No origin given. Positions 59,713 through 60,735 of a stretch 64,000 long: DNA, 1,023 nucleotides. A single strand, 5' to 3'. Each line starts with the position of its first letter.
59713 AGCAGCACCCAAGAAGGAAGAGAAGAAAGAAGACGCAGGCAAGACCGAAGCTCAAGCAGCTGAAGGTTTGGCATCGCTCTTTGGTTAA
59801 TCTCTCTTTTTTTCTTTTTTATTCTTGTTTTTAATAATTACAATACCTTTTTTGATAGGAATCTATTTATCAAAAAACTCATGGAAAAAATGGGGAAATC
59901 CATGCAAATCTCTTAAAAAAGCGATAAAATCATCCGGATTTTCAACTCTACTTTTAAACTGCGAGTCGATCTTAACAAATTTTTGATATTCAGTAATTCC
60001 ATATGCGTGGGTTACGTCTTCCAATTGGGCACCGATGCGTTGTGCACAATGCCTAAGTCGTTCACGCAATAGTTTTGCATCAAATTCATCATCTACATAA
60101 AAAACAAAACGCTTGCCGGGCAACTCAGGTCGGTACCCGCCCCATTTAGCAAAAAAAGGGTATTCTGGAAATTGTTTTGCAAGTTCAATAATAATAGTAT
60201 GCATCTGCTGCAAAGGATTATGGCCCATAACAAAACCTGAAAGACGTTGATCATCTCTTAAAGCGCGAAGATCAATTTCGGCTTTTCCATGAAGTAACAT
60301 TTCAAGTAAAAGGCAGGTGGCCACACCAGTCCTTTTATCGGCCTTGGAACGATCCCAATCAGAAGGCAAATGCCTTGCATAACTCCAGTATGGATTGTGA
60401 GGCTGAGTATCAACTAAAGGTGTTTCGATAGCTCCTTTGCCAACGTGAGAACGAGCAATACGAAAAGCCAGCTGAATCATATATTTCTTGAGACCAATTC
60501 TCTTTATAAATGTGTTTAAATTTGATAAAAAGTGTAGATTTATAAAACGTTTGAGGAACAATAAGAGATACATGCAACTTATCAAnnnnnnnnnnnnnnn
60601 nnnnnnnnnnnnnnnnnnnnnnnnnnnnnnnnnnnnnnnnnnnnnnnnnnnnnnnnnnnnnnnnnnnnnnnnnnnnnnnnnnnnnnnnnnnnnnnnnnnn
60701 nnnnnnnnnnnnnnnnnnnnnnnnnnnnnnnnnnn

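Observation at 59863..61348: Archaeal RelA/SpoT-domain (small alarmone synthetase / toxSAS-like) gene divergent from an unknown Rx4H-containing gene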

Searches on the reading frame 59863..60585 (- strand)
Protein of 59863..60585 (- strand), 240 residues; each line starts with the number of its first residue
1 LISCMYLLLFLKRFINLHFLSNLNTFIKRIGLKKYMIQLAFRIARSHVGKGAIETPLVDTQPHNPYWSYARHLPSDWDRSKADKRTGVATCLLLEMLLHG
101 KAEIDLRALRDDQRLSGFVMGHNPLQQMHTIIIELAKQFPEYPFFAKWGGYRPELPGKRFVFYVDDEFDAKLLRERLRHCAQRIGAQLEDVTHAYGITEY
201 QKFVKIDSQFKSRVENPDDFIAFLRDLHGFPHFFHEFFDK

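Call 3: search_protein_families(library=pfam, proteins=[window:59863-60585:-], max_evalue=1)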
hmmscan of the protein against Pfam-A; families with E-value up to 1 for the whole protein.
window:59863-60585:- (240 aa): 1 family
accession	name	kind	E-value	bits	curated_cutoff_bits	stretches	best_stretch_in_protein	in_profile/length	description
PF22659.2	YycE-like_C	-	0.27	11.7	27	0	60-68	29-37/55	YycE-like C-terminal domain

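Call 4: search_protein_families(library=ncbifam, proteins=[window:59863-60585:-], max_evalue=1)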
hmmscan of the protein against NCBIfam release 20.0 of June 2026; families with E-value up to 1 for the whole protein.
window:59863-60585:- (240 aa): 0 families

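Call 8: find_homologous_proteins(query=window:59866-60480:-, max_evalue=0.001)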
Query window:59866-60480:- (205 aa): 4 proteins with E <= 0.001 among 93 candidates.
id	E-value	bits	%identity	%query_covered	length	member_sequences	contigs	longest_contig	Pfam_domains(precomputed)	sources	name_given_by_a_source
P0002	6.8e-139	479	100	100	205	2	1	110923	-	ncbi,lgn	-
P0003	1.7e-65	239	56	99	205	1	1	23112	-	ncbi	ncbi:MAG: hypothetical protein AB1324_02990 [Candidatus Micrarchaeota archaeon]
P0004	1.2e-62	229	53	99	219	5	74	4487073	-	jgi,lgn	jgi:hypothetical protein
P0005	3.1e-46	176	45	99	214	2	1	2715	-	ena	-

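Call 9: find_encoding_contigs(protein=P0003, flank=6000, max_places=4)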
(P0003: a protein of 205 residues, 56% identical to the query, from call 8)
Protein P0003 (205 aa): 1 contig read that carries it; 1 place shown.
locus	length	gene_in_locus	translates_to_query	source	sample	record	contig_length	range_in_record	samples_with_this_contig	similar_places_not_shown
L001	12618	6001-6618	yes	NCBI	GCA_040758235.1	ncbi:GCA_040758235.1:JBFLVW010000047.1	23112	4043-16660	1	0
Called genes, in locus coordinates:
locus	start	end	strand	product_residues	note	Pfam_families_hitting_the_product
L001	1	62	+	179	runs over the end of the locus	-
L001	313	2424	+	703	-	PF03477:ATP-cone, PF00317:Ribonuc_red_lgN, PF02867:Ribonuc_red_lgC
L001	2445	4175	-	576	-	PF01063:Aminotran_4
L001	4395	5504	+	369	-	PF01950:FBPase_3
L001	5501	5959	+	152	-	PF02643:DUF192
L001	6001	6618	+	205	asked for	-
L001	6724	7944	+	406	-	-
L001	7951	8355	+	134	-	-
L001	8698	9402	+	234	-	PF00590:TP_methylase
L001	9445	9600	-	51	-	-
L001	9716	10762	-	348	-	PF00817:IMS, PF00633:HHH (faint), PF11798:IMS_HHH (faint), PF14520:HHH_5 (weak), PF21999:IMS_HHH_1 (weak), PF11799:IMS_C (weak)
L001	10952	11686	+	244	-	PF13489:Methyltransf_23 (weak), PF13847:Methyltransf_31 (weak), PF08241:Methyltransf_11, PF08242:Methyltransf_12, PF13649:Methyltransf_25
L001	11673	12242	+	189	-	-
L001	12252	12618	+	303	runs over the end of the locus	PF17125:Methyltr_RsmF_N, PF01189:Methyltr_RsmB-F, PF13847:Methyltransf_31 (weak)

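Call 10: find_encoding_contigs(protein=P0004, flank=6000, max_places=6)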
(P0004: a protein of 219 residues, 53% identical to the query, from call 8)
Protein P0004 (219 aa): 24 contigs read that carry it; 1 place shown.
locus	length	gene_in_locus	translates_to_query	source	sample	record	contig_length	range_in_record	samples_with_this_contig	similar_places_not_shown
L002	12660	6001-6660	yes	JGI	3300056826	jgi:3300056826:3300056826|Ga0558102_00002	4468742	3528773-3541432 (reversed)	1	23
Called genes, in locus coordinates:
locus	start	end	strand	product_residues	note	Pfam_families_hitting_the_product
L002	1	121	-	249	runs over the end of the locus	-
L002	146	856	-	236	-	PF13417:GST_N_3 (weak), PF22441:CLIC-like_N, PF13409:GST_N_2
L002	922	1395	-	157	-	PF13545:HTH_Crp_2, PF00325:Crp (weak)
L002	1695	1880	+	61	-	PF04986:Y2_Tnp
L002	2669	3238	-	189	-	-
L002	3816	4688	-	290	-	-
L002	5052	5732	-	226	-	PF20042:DUF6444, PF13005:zf-IS66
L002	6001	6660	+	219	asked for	-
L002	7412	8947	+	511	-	PF01609:DDE_Tnp_1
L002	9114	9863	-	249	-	PF04536:TPM_phosphatase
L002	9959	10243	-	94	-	PF12844:HTH_19, PF13560:HTH_31 (weak), PF01381:HTH_3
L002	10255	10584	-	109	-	PF05973:Gp49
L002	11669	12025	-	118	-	PF01381:HTH_3 (weak)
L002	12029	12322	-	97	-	PF09907:HigB_toxin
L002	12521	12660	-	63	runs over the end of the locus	-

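Call 11: find_encoding_contigs(protein=P0002, flank=6000, max_places=4)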
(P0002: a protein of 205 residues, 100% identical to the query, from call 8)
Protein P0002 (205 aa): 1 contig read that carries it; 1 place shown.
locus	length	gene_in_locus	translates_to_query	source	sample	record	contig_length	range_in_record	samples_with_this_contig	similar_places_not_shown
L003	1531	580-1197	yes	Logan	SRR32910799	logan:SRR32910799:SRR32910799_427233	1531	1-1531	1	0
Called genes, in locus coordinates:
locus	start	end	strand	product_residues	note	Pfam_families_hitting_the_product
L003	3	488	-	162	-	?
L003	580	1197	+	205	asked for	-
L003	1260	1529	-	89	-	?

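Call 31: search_protein_families(library=padloc, proteins=[window:59866-60480:-, P0004], max_evalue=1)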
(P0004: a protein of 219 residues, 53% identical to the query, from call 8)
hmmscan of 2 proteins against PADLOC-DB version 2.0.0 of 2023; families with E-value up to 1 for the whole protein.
window:59866-60480:- (205 aa): 0 families

P0004 (219 aa): 0 families

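Call 32: search_protein_families(library=phrogs, proteins=[window:59866-60480:-, P0004], max_evalue=1)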
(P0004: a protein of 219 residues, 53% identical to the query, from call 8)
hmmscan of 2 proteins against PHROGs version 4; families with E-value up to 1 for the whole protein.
window:59866-60480:- (205 aa): 0 families

P0004 (219 aa): 1 family
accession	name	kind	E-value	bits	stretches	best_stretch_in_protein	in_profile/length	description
phrog_12806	-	head and packaging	0.064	14.6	1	128-187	4-63/93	virion structural protein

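Call 41: predict_structure(alignment_id=A3)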
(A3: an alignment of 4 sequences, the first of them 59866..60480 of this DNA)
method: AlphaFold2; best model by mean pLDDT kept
length: 205 residues; sequences in the alignment: 4
mean_pLDDT: 52.4   pTM: 0.49
mean pLDDT of the five models: 52.4, 50.6, 43.2, 40.7, 39.7
residues with pLDDT >= 90: 0; 70-90: 32; 50-70: 92; < 50: 81
segments of 3 or more residues with pLDDT < 50: 1-53, 115-119, 172-175, 193-205
pLDDT, mean of each block of 10 residues (from residue 1): 23 28 30 33 39 53 58 51 63 73 67 50 62 76 86 66 53 52 63 38 23
secondary structure, 60 per line:
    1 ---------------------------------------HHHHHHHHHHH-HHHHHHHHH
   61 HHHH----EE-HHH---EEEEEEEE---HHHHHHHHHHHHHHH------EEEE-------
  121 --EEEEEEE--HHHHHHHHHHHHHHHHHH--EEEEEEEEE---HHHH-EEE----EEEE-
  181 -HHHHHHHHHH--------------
elements in order: H40-50 H52-64 E78-85 H89-103 E110-113 E123-129 H132-149 E152-160 H164-167 E169-171 E176-179 H182-191

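Call 42: search_solved_structures(query=A3, max_evalue=10, show_alignments=2)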
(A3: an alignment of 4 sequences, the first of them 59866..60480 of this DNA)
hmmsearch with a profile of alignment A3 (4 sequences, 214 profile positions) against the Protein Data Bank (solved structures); distinct sequences matched with E-value up to 10: 1.
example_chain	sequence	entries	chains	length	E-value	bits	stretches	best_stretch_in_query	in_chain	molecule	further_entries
6leb_A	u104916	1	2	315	0.031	17.1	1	53-136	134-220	Ser-Asp rich fibrinogen-binding, bone sialoprotein-binding protein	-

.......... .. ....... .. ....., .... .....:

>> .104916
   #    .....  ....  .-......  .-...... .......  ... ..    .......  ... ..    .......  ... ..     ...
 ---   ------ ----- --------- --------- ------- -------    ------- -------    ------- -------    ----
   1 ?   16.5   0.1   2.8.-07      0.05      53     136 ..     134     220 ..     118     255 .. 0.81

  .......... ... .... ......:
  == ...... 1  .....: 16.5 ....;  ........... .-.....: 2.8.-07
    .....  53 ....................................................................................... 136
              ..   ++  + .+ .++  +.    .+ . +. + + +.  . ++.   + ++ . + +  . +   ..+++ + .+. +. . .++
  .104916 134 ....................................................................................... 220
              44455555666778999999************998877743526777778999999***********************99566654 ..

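Call 50: list_cluster_members(proteins=[P0002, P0001, P0004, P0005, P0008, P0012, P0015, P0017])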
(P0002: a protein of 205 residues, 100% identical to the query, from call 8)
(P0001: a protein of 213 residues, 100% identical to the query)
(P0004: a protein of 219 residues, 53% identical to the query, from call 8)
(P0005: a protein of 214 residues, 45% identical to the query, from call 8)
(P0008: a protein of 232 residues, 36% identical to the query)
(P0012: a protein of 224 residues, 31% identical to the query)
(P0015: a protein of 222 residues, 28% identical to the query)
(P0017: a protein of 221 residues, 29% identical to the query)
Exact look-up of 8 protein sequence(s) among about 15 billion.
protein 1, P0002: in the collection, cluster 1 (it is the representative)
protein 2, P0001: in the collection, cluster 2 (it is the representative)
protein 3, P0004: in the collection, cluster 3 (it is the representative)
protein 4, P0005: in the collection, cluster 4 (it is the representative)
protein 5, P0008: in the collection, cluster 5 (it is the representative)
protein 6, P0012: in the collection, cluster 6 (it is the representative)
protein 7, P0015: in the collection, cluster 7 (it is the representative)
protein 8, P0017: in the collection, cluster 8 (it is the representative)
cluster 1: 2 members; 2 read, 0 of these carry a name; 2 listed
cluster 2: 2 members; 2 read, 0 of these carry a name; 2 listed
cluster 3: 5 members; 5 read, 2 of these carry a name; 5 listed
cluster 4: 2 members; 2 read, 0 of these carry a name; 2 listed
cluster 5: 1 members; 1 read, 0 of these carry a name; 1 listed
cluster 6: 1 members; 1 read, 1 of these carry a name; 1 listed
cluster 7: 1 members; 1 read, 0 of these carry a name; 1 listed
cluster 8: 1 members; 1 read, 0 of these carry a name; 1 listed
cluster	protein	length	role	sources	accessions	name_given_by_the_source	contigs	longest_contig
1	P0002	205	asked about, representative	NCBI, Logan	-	-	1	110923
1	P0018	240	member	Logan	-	-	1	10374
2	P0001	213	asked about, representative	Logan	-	-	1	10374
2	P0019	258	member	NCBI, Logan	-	-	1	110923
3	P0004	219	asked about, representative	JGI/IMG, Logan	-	hypothetical protein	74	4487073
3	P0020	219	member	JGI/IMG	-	hypothetical protein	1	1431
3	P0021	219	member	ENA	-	-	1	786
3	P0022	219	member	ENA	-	-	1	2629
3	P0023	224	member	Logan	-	-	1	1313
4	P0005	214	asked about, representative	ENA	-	-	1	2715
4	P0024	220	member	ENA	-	-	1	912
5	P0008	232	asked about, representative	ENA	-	-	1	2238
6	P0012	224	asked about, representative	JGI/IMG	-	hypothetical protein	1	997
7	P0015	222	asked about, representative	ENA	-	-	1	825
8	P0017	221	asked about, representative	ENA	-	-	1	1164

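Call 52: find_encoding_contigs(protein=P0005, flank=5000, max_places=3)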
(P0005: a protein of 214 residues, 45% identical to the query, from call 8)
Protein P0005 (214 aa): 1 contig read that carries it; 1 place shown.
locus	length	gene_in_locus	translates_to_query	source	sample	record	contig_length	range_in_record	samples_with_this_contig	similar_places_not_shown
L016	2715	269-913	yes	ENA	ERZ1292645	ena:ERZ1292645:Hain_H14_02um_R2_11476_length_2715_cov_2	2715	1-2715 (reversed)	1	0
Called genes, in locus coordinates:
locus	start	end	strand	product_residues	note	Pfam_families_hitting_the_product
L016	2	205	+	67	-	?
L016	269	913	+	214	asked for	-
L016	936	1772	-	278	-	-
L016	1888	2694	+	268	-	PF01909:NTP_transf_2 (weak), PF18765:Polbeta (weak)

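Call 64: find_related_loci(query=A3, collection=metagenome_contigs, flank=6000)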
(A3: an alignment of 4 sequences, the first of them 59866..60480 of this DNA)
Query A3 (205 aa) in metagenome_contigs; peptide patterns used: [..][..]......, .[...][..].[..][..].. (x = any residue, [..] = any of these).
313 stretches matched a pattern; 4 encode a relative of the query (tblastn E <= 1e-3); 4 distinct loci.
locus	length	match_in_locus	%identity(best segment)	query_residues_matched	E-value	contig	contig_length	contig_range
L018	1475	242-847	52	2-203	3e-72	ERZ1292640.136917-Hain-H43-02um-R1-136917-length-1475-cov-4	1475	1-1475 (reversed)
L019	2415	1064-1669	48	2-203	2e-59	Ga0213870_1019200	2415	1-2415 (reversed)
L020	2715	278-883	45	2-203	7e-52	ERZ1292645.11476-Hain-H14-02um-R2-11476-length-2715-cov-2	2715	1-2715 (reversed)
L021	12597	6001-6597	40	4-203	1e-40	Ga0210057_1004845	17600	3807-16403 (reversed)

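Call 65: find_related_loci(query=A3, collection=viral_contigs, flank=6000)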
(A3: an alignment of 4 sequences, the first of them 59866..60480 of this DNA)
Query A3 (205 aa) in viral_contigs; peptide patterns used: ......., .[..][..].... (x = any residue, [..] = any of these).
37 stretches matched a pattern, but none encodes a relative of the query by tblastn (E <= 1e-3).

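Call 69: fold_search(model_id=the predicted structure, library=pdb)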
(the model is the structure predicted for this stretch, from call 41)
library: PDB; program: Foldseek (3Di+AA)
matches with E <= 10: 1529; with E <= 0.001: 0
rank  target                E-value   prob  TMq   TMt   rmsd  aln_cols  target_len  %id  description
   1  6wxo_A                3.3e-03  1.00  0.34  0.39   3.7        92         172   15  De novo TIM barrel-ferredoxin fold fusion homodimer with 2-histidine 2-glutamate centre TFD-HE (released 2020-11-25)
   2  7bfc_A                4.7e-03  0.99  0.26  0.48   4.4        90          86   17  Circular permutant of ribosomal protein S6, P54-55 truncated, (released 2022-07-13)
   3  3ab2_M                4.7e-03  0.99  0.31  0.18   9.2       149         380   14  Crystal structure of aspartate kinase from Corynebacterium glutamicum in complex with threonine (released 2010-06-23)
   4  2dtj_B                5.3e-03  0.99  0.31  0.38   8.8       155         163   12  Crystal structure of regulatory subunit of aspartate kinase from Corynebacterium glutamicum (released 2007-05-01)
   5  7bff_B                7.2e-03  1.00  0.29  0.58   4.0        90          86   16  Circular permutant of ribosomal protein S6, P54-55 truncated, I25A mutant. (released 2022-07-13)
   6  2dtj_A                7.2e-03  0.98  0.31  0.37   9.0       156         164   12  Crystal structure of regulatory subunit of aspartate kinase from Corynebacterium glutamicum (released 2007-05-01)
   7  7bff_A                7.6e-03  0.99  0.26  0.52   4.3        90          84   14  Circular permutant of ribosomal protein S6, P54-55 truncated, I25A mutant. (released 2022-07-13)
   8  6wxo_B                8.1e-03  1.00  0.34  0.38   4.3       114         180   12  De novo TIM barrel-ferredoxin fold fusion homodimer with 2-histidine 2-glutamate centre TFD-HE (released 2020-11-25)
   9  3aaw_B                8.6e-03  0.98  0.31  0.39   8.8       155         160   14  Crystal structure of aspartate kinase from Corynebacterium glutamicum in complex with lysine and threonine (released 2010-06-23)
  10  3s1t_B                9.2e-03  0.98  0.32  0.40   8.8       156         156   10  Structure of the regulatory domain of aspartokinase (Rv3709c; AK-beta) in complex with threonine from Mycobacterium tu (released 2012-06-13)
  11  7bfe_B                1.2e-02  1.00  0.29  0.57   4.0        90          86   14  Circular permutant of ribosomal protein S6, P54-55 truncated, L21A mutant. (released 2022-07-13)
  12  4go7                  1.2e-02  0.97  0.32  0.38   8.9       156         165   10  The regulatory subunit of aspartate kinase in complex with threonine from Mycobacterium tuberculosis (released 2012-09-05)
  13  3aaw_C                1.2e-02  0.97  0.31  0.18   8.9       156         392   15  Crystal structure of aspartate kinase from Corynebacterium glutamicum in complex with lysine and threonine (released 2010-06-23)
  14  3ta0_B                1.2e-02  0.96  0.25  0.45   7.4       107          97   10  A. fulgidus GlnK3, MgATP complex (released 2011-10-26)
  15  3ab2_O                1.2e-02  0.89  0.27  0.16  11.0       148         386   16  Crystal structure of aspartate kinase from Corynebacterium glutamicum in complex with threonine (released 2010-06-23)
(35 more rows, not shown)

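Call 77: search_dna_similar(query=window:59866-60480:-, collection=plasmids, mode=protein, max_evalue=0.01, max_rows=10)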
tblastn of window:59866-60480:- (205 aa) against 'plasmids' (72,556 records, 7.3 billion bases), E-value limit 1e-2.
No match.

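Call 79: search_dna_similar(query=window:59866-60480:-, collection=phages, mode=protein, max_evalue=0.01, max_rows=10)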
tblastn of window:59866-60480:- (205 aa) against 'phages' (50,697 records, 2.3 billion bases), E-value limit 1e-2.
No match.
